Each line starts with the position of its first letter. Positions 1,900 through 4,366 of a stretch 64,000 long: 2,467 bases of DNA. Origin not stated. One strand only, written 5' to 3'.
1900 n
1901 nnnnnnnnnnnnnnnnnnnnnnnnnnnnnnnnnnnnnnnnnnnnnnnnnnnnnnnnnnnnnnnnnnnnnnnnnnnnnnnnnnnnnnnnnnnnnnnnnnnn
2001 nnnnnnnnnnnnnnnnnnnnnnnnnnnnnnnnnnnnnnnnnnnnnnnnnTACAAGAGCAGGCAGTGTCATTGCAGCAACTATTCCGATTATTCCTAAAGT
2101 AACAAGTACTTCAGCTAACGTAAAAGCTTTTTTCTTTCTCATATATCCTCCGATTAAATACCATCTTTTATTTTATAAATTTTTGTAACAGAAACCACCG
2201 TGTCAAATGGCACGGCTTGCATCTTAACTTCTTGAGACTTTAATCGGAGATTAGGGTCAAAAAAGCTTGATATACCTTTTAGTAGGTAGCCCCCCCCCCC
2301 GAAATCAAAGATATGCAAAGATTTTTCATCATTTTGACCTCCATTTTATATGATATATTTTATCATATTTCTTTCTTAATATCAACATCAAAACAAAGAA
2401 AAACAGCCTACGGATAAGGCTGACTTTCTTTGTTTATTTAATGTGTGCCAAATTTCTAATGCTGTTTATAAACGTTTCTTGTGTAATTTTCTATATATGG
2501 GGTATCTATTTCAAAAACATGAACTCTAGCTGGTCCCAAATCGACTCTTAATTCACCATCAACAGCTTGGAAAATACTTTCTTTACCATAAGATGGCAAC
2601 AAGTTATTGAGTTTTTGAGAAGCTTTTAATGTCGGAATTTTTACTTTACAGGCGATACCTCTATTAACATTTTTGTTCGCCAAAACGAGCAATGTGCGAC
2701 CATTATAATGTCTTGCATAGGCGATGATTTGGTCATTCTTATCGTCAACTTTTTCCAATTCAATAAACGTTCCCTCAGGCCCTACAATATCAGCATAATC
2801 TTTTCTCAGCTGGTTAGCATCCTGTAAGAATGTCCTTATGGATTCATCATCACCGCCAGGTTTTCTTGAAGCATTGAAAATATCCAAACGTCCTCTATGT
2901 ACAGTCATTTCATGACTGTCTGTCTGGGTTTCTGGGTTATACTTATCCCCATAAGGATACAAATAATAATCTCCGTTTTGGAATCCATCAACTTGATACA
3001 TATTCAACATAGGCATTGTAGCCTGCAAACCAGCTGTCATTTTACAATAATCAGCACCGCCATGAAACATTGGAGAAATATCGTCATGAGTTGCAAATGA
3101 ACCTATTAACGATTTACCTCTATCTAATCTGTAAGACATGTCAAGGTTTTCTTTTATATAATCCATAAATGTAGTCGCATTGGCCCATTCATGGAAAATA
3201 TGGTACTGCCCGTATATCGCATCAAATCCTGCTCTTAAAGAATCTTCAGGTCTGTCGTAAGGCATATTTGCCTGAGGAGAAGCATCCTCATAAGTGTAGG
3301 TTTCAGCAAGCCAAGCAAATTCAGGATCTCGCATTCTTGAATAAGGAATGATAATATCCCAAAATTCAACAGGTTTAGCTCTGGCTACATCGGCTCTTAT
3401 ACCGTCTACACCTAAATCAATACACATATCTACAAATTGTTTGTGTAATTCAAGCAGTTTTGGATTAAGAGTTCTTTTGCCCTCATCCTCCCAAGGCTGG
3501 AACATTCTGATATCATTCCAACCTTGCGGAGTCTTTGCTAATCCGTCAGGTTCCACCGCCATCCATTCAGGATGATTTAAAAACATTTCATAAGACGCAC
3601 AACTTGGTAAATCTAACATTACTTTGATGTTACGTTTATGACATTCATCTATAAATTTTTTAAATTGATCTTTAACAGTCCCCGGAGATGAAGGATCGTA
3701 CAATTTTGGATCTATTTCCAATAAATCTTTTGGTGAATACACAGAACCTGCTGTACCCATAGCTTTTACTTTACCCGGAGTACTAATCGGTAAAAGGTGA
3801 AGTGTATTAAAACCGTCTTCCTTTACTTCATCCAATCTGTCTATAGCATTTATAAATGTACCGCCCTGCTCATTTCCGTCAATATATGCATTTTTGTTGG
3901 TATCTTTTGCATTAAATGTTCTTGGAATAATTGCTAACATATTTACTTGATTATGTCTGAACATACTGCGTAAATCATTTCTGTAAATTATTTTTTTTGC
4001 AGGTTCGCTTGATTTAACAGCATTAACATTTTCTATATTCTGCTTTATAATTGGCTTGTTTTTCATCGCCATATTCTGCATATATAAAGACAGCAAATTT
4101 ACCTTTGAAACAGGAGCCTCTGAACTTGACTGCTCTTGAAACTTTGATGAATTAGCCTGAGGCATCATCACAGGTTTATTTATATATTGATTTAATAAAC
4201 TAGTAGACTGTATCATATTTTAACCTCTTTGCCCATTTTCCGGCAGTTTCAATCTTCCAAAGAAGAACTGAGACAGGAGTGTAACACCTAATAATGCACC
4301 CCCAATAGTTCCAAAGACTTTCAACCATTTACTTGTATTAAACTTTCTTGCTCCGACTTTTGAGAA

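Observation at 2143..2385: Pilin-gene leader A: SD-led 17-codon uORF containing a G11 tract, a conserved hairpin, and an 11-nt anti-SD masking the pilin ribosome-binding site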

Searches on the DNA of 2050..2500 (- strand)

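Call 7: search_rna_families(source=window, start=2050, end=2500, threshold=evalue, max_evalue=10, show_alignments=3)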
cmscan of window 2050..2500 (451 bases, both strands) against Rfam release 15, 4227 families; matches with E-value up to 10: 11.
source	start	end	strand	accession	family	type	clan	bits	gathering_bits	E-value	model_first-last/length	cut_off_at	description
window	2391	2473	-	RF01480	rli52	Cis-reg;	-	22.4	70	0.48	1-95/95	no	Listeria sRNA rli52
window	2385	2443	-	RF00994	mir-1255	Gene; miRNA;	-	20.8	63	0.092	1-67/67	no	mir-1255 microRNA precursor family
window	2248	2423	-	RF01476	rliF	Gene; sRNA;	-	19.5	60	0.55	1-220/220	no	Listeria sRNA rliF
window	2348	2432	+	RF02432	SpF25_sRNA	Gene; sRNA;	-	17.8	48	2.4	1-102/102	no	Streptococcus sRNA SpF25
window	2391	2435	-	RF04134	MIR7504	Gene; miRNA;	-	17.4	83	2.8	1-124/124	no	MIR7504 microRNA precursor family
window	2390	2436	+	RF04205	MIR2606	Gene; miRNA;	-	17.2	139.7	8.1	1-165/165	no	MIR2606 microRNA precursor family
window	2312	2432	+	RF01859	Phe_leader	Cis-reg; leader;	-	16.6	55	3.8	1-125/125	no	Phenylalanine leader peptide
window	2375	2444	-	RF04128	MIR8562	Gene; miRNA;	-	15.6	211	1.8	88-162/242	no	MIR8562 microRNA precursor family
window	2306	2337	-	RF00274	SNORD57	Gene; snRNA; snoRNA; CD-box;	CL00058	13.8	47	7.4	1-72/72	no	Small nucleolar RNA SNORD57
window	2384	2500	-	RF00125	IS128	Gene; sRNA;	-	12.9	80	4.1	84-209/209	5'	IS128 RNA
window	2352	2457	+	RF00026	U6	Gene; snRNA; splicing;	CL00009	12.1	44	3.3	1-105/105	no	U6 spliceosomal RNA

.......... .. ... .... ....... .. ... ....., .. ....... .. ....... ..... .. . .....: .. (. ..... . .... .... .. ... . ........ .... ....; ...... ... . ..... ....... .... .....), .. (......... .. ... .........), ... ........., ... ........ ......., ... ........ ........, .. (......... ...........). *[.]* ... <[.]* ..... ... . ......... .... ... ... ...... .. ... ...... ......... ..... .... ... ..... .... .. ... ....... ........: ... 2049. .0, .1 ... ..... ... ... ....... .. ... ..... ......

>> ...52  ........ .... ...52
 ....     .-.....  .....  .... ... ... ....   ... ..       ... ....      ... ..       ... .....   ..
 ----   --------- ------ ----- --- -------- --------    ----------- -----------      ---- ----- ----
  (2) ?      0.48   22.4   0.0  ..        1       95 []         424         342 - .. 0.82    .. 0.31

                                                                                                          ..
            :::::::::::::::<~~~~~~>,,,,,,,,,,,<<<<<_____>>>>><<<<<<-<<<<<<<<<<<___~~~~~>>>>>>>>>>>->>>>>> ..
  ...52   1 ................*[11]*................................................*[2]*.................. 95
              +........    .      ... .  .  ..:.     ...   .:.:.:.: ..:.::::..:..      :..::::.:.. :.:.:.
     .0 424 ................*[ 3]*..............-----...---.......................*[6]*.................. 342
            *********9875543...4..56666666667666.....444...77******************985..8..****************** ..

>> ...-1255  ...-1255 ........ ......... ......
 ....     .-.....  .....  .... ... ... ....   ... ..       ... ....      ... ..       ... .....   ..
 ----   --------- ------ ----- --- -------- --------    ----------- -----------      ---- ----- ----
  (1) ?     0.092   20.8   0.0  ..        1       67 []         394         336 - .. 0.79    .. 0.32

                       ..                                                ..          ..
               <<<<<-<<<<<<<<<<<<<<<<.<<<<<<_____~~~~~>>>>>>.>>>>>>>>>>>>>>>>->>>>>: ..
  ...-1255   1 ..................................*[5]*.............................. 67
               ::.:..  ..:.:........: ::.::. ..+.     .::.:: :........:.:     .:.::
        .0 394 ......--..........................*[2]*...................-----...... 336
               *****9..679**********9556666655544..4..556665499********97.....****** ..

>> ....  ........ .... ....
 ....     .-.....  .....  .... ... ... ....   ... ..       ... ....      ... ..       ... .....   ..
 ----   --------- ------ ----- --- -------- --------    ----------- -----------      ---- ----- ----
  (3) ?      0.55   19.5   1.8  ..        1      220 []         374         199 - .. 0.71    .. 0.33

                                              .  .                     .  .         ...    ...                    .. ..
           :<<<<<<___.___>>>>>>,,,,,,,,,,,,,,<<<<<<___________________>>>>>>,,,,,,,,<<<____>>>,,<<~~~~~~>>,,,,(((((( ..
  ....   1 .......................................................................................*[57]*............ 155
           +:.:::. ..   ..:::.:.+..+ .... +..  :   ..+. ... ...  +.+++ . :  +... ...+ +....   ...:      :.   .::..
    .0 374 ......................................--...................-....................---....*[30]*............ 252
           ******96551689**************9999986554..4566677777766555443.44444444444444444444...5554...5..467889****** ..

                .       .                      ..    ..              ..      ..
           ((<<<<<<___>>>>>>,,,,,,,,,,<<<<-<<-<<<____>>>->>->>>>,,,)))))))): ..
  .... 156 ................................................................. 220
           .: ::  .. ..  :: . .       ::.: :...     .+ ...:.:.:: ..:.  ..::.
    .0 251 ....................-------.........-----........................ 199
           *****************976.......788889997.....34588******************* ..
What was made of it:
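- On Riboswitch or known structured cis-regulatory RNA family: A permissive scan of 2050-2500 gives only sub-threshold noise (call 7).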

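Call 76: build_rna_model(alignment_id=A5)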
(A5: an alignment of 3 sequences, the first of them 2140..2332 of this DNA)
Model R1 built from alignment A5 (3 sequences, 195 columns); structure: RNAalifold consensus.
model positions 189; base pairs 25; branch points 2; effective number of sequences 1.43; information 0.59 bits per position. Calibrated on 0.2 Mb of random sequence (short: E-values are rough).
structure used (alignment columns):
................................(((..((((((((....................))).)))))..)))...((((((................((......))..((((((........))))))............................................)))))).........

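Call 77: search_with_rna_model(model_id=R1, sources=[window, L001, L003, L004, L005, L006, L007, L008, L009, L010, L011, L012, L013, L014, L015, L016, L017, L018, L019, L020, L021, L022, L023, L024, L025, L026, L027, L028, L029, L030, L031, L032, L033, L034, L035, L036, L037, L038, L039, L040, L041, L042, L043, L044, L045, L046, L047, L048, L049, L050, L051, L052, L053, L054, L055, L056, L057, L058, L059, L060, L061, L062, L063, L064, L065, L066, L067, L068, L069, L070, L071, L072, L073, L074, L075, L076, L077, L078, L079, L080, L081, L082, L087, L092, L093, L094, L097, L106, L107], max_evalue=1)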
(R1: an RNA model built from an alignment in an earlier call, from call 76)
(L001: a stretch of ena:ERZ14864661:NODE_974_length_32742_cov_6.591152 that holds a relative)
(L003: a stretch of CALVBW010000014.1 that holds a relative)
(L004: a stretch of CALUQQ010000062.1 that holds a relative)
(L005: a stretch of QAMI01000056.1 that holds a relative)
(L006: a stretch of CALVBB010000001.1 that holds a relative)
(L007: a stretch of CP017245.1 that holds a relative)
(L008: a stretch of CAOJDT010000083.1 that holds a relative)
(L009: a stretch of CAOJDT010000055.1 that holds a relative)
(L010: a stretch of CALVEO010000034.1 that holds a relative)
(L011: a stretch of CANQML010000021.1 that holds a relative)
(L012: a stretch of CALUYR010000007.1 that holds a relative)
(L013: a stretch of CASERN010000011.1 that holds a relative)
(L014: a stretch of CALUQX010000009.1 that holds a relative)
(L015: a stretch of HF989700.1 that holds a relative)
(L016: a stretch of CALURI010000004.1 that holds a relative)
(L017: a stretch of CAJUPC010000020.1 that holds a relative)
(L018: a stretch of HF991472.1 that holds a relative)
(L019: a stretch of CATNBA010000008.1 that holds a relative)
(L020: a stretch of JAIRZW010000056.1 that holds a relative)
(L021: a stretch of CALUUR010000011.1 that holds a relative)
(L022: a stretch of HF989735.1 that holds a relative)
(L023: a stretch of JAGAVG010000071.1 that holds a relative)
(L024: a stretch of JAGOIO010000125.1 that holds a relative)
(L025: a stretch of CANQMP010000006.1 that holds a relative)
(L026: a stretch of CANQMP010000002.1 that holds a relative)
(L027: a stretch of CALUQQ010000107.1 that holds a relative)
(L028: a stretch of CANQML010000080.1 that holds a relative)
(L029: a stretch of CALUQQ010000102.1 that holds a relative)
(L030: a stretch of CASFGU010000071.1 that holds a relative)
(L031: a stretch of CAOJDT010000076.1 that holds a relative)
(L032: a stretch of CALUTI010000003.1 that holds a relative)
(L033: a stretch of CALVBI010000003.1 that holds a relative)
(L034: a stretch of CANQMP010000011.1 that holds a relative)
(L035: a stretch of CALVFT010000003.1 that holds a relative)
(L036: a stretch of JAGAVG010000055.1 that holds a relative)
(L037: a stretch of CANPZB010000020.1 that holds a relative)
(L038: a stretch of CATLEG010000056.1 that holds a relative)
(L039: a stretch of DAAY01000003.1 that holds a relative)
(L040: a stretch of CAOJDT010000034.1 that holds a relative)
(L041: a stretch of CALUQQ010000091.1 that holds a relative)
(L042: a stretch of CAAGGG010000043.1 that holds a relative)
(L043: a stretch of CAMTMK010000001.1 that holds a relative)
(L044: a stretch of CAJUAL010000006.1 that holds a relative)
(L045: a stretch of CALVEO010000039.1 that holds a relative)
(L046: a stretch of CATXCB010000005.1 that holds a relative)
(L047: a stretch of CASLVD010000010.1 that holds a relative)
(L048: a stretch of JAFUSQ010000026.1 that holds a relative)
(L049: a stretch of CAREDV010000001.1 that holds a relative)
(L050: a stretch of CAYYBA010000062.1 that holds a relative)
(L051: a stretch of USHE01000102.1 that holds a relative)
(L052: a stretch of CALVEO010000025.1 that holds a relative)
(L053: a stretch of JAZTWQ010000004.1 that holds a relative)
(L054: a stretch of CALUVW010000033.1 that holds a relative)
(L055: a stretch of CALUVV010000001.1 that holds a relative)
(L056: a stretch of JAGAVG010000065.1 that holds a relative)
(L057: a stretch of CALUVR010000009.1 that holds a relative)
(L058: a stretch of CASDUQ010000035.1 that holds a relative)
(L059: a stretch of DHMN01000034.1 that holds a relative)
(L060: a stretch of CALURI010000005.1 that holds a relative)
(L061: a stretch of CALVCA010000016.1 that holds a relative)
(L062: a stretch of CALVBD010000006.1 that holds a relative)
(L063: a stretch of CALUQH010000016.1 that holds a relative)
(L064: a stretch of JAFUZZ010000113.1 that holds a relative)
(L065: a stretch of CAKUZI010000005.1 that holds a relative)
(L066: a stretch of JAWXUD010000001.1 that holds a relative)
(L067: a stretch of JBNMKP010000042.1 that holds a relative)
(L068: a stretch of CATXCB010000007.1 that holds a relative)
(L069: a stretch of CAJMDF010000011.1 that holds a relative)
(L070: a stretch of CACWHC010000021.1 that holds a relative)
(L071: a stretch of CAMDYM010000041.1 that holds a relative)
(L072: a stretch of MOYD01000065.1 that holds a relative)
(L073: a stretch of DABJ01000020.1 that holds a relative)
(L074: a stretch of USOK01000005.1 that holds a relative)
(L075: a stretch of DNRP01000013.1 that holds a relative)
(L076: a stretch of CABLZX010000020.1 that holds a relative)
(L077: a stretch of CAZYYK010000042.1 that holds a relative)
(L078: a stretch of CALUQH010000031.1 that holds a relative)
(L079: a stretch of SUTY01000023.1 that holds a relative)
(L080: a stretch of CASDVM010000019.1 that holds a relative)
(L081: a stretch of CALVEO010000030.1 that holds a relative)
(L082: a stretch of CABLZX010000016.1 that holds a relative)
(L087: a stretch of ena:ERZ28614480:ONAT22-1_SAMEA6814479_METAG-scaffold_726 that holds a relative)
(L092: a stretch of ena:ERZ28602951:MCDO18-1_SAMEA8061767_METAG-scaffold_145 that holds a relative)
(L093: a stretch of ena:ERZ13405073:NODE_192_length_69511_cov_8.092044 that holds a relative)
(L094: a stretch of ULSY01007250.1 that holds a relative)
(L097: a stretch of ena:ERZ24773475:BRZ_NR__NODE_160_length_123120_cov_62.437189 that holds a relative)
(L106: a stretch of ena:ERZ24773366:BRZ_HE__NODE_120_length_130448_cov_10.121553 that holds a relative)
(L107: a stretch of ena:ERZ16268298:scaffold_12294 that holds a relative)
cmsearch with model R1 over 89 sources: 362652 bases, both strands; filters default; matches with E-value up to 1: 21.
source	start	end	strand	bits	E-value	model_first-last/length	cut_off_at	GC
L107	1247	1435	+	220.4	1.9e-45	1-189/189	no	0.39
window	13204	13392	-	211.6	1.6e-43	1-189/189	no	0.38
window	2140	2330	-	206.1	2.5e-42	1-189/189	no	0.37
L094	1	141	+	154.2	5.1e-31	49-189/189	5'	0.37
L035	1372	1515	+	23.1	0.019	1-189/189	no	0.34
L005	3369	3487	+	22.9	0.021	1-189/189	no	0.37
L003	988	1158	+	22.6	0.024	1-189/189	no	0.36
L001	2975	3108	+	22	0.033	1-189/189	no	0.42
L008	1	45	-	21.6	0.04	1-45/189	3'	0.42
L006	1060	1250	+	21.1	0.053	1-189/189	no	0.47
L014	2248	2399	-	20.7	0.062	1-189/189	no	0.31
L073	1412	1536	+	20.4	0.073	1-189/189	no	0.39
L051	45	155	+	20.3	0.077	25-189/189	no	0.33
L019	84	159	+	19.6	0.11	1-189/189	no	0.36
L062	1417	1650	+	17.9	0.26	1-189/189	no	0.39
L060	2854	3028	+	17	0.4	1-189/189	no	0.29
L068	3410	3622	-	17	0.4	1-189/189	no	0.38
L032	1268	1418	-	15.8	0.75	1-189/189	no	0.32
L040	2162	2215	+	15.7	0.78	101-155/189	no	0.2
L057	1279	1352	+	15.5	0.86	1-189/189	no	0.41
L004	2012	2086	-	15.3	0.96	98-176/189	no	0.27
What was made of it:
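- On Riboswitch or known structured cis-regulatory RNA family: A covariance model of the leader finds only A, B and C (154-220 bits); the next best hit scores 23 bits across 89 sources (call 77).
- The leader is restricted to three paralogs (call 77).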

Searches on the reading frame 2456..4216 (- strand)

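Call 8: search_protein_families(library=ncbifam, proteins=[window:2456-4216:-], max_evalue=0.00001)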
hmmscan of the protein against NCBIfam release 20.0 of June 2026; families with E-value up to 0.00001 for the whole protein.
window:2456-4216:- (586 aa): 4 families
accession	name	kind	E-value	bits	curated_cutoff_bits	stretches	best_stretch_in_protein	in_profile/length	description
NF041321.1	Alpha-amyl_MalA_Halo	equivalog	1.9e-10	39.8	875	1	91-309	260-458/666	alpha-amylase MalA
TIGR02456.1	treS_nterm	equivalog_domain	6.8e-08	31.5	678.35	0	109-205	14-98/539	maltose alpha-D-glucosyltransferase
TIGR02403.1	trehalose_treC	equivalog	7.5e-07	28.2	799.05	0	455-530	445-512/544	alpha,alpha-phosphotrehalase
TIGR02402.1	trehalose_TreZ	equivalog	3.8e-06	25.5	538.8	0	117-203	107-181/545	malto-oligosyltrehalose trehalohydrolase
